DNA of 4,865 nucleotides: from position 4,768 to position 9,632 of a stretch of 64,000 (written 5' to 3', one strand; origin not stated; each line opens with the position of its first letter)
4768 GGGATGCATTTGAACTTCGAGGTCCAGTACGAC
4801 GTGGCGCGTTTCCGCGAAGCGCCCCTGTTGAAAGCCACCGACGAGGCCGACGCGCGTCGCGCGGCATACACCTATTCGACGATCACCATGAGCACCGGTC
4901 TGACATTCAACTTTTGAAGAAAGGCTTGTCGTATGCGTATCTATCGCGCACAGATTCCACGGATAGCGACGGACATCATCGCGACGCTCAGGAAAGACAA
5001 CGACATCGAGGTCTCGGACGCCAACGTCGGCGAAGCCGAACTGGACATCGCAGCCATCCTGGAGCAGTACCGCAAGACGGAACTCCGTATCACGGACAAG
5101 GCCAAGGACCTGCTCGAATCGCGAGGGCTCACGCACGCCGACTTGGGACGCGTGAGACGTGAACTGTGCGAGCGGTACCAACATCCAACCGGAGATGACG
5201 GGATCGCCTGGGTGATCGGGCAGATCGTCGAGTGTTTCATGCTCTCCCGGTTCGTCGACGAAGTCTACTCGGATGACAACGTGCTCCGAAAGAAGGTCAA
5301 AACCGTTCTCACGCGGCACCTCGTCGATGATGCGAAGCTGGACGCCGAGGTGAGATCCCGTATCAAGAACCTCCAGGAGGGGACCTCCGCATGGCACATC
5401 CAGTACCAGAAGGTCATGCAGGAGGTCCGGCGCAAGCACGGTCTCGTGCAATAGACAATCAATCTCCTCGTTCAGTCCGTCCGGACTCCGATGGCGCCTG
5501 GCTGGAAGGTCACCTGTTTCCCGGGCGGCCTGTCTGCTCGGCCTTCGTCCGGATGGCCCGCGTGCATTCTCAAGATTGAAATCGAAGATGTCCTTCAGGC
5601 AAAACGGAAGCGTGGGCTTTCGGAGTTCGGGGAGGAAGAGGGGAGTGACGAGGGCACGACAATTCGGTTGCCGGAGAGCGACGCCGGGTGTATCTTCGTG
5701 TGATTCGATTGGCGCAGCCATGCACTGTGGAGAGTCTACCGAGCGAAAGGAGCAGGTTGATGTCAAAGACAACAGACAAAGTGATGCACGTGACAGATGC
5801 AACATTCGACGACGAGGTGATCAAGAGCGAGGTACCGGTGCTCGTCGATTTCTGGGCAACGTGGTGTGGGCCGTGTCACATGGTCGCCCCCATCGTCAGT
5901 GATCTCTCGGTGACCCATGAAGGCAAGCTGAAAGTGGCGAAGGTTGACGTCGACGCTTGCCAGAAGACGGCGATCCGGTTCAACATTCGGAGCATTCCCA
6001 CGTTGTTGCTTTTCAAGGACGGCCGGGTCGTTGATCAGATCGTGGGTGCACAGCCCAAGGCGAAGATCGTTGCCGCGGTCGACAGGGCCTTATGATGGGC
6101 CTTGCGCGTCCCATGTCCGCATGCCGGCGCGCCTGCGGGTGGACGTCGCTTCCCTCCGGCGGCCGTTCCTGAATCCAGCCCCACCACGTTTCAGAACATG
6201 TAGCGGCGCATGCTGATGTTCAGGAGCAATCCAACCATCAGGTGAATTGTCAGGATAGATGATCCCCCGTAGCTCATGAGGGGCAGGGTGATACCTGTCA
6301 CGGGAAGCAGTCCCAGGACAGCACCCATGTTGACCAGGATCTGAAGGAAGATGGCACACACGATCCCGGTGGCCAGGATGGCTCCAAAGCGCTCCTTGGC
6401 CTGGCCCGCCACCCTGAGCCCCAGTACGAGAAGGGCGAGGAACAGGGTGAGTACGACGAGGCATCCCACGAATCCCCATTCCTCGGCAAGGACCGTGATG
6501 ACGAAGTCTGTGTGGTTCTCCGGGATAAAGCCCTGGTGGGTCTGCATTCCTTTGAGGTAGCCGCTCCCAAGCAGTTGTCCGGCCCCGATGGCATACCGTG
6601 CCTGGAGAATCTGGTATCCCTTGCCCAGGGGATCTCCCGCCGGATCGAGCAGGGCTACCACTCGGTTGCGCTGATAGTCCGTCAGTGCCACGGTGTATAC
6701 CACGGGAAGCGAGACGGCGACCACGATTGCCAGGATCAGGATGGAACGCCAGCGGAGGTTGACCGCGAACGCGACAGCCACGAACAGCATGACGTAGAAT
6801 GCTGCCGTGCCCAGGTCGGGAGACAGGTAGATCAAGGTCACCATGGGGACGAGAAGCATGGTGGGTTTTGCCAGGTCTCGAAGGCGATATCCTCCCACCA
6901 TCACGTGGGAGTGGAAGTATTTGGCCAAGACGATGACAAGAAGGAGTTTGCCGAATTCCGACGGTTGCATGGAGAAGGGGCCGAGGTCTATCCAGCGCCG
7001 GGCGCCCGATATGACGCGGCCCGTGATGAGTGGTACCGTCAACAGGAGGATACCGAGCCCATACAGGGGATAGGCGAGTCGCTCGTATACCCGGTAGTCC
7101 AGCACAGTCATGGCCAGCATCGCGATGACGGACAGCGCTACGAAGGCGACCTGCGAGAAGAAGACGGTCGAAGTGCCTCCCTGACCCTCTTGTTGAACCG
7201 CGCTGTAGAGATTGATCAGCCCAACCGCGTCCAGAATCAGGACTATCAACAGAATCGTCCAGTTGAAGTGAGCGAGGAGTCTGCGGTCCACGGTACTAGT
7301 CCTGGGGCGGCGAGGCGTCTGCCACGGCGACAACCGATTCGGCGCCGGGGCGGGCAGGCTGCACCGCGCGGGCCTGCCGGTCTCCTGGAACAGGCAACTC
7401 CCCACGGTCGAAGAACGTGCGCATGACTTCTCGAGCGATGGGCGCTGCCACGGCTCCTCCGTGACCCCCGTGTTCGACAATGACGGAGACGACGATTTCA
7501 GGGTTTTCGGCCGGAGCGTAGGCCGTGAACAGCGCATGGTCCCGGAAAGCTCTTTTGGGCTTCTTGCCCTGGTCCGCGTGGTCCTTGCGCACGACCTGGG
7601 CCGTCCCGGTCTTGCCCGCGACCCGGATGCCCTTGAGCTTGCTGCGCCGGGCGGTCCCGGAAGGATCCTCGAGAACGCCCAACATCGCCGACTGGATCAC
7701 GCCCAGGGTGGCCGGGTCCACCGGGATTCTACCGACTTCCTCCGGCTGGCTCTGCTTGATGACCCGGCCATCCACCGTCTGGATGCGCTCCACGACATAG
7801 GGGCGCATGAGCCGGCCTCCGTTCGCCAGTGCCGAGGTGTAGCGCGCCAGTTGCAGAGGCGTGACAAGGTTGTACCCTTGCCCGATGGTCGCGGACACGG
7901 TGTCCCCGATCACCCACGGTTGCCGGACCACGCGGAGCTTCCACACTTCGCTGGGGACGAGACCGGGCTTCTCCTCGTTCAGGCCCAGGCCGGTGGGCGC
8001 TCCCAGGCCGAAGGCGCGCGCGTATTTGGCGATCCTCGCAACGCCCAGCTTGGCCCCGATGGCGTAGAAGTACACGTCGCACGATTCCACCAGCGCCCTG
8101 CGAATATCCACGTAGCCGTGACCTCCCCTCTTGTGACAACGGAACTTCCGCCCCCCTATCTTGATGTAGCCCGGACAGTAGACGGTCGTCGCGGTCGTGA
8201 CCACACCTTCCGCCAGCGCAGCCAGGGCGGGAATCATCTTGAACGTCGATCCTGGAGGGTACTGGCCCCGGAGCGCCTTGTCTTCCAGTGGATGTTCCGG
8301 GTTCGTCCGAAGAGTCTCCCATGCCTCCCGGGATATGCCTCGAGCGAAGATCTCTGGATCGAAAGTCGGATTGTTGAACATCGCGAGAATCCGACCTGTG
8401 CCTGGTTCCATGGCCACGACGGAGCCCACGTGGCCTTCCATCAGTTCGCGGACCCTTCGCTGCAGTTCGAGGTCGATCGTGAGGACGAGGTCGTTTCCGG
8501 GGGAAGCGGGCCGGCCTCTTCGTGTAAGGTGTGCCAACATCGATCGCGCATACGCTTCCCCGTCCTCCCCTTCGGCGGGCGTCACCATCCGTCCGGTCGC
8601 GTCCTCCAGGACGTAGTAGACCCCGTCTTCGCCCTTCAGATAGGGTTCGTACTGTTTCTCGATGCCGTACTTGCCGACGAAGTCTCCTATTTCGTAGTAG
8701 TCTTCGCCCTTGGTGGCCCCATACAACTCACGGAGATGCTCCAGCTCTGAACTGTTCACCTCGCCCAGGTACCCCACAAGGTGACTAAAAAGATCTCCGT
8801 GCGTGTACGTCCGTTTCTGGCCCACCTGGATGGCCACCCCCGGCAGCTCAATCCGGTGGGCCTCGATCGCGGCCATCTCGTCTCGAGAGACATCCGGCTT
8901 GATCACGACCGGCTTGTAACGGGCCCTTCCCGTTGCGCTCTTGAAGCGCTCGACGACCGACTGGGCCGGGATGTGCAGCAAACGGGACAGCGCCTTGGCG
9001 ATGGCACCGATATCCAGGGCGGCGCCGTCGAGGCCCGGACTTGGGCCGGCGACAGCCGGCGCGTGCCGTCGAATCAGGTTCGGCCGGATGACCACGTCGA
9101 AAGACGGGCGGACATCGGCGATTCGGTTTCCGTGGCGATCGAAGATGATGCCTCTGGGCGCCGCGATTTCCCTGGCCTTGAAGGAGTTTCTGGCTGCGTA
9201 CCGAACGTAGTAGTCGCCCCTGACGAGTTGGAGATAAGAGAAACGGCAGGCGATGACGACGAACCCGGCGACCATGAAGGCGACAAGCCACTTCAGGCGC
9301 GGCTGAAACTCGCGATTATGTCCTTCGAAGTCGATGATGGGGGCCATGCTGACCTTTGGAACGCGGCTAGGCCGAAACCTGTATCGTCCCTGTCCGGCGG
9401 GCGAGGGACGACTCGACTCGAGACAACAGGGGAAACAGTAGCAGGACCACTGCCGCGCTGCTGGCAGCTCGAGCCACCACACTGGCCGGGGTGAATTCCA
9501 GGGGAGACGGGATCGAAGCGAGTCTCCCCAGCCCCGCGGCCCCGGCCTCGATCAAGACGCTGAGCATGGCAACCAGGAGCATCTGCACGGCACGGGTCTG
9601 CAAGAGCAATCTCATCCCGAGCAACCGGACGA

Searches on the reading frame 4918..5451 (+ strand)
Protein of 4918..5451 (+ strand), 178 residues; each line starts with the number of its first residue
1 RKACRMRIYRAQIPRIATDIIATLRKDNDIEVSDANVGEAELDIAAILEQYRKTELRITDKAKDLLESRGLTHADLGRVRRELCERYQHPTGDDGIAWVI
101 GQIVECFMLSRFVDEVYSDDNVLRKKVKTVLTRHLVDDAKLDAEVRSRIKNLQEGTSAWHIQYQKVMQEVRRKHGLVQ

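Call 24: search_protein_families(library=pfam, proteins=[window:4918-5451:+], max_evalue=0.01)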
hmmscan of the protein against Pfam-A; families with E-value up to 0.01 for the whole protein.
window:4918-5451:+ (178 aa): 1 family
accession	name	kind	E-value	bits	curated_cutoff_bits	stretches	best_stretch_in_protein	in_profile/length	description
PF04368.18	DUF507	-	2.6e-29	103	24.7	1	6-176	1-182/182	Protein of unknown function (DUF507)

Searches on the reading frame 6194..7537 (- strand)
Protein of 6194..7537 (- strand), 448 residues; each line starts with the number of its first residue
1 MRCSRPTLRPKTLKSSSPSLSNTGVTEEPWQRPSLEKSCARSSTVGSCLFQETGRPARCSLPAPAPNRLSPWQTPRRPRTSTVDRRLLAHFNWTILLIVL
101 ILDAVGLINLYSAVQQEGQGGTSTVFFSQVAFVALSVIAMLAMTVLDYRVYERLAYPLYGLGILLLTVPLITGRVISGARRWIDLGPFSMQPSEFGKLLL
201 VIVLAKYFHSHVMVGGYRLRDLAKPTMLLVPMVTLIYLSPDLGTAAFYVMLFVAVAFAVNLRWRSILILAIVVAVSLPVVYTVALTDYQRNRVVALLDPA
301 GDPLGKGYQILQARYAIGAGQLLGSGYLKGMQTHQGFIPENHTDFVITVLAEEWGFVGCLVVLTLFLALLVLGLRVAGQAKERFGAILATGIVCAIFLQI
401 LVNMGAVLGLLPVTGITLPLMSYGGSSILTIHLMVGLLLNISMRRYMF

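Call 37: search_protein_families(library=pfam, proteins=[window:6194-7537:-], max_evalue=0.001)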
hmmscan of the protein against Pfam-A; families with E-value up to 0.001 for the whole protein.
window:6194-7537:- (448 aa): 1 family
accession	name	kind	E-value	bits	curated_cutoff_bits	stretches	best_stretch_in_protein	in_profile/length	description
PF01098.24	FTSW_RODA_SPOVE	-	3.2e-99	332.7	26.4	1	94-445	3-354/356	Cell cycle protein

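Call 39: find_homologous_proteins(query=window:6194-7537:-, max_evalue=1e-40)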
Query window:6194-7537:- (448 aa): 6532 proteins with E <= 1e-40 among 8000 candidates; the best 120 are listed.
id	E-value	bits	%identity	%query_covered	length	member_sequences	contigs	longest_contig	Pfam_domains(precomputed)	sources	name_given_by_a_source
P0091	3.5e-226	769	100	82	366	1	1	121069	PF01098.25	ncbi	-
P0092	9.8e-191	652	81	82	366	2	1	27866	PF01098.25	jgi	-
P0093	3.8e-186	637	78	82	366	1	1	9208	PF01098.25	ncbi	-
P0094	9.8e-164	563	68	82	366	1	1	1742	PF01098.25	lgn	-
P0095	2.6e-155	536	65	82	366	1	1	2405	PF01098.25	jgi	jgi:rod shape determining protein RodA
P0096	1.4e-151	523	63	82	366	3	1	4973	PF01098.25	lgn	-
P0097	3.5e-150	519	63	82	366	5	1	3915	PF01098.25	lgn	-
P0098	1.9e-146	506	62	82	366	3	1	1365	PF01098.25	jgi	-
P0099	2.7e-146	506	63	82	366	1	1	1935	PF01098.25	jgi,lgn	-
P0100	1.0e-143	497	60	82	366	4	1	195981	PF01098.25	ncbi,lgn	ncbi:MAG: rod shape-determining protein RodA [Myxococcota bacterium]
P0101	1.1e-136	474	60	82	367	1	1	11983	PF01098.25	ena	-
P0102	1.2e-128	448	57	82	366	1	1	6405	PF01098.25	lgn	-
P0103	5.2e-122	426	56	81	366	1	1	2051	PF01098.25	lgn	-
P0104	1.8e-120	421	55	81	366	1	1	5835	PF01098.25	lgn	-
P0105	1.1e-117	412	54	81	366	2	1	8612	PF01098.25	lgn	-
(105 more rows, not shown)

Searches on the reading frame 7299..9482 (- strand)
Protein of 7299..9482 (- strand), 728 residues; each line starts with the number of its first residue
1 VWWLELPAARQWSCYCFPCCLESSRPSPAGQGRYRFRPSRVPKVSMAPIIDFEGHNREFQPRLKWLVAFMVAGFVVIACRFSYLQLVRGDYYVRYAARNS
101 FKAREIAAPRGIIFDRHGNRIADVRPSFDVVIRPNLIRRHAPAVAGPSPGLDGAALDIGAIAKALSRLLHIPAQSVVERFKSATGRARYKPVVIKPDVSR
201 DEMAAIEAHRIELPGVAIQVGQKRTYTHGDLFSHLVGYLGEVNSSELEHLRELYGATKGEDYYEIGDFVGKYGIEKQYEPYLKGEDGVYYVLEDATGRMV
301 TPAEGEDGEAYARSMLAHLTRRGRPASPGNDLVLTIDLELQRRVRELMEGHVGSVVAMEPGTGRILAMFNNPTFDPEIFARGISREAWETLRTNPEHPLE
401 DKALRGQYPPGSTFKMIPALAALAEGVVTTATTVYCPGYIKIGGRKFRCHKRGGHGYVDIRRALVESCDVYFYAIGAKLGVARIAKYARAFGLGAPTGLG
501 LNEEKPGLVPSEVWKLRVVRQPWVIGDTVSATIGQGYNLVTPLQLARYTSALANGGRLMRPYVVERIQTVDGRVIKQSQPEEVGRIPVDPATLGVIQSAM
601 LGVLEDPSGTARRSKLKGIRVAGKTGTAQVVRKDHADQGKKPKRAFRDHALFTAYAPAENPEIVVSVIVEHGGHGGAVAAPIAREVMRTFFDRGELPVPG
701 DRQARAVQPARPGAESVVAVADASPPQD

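Call 27: search_protein_families(library=pfam, proteins=[window:7299-9482:-], max_evalue=0.001)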
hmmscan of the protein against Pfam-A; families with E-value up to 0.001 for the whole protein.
window:7299-9482:- (728 aa): 2 families
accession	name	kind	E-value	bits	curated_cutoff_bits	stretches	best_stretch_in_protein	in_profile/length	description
PF00905.27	Transpeptidase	-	3.2e-72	243.7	22.1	1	353-687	1-298/299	Penicillin binding protein transpeptidase domain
PF03717.20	PBP_dimer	-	2.1e-40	139.5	24.4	1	106-301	2-177/180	Penicillin-binding Protein dimerisation domain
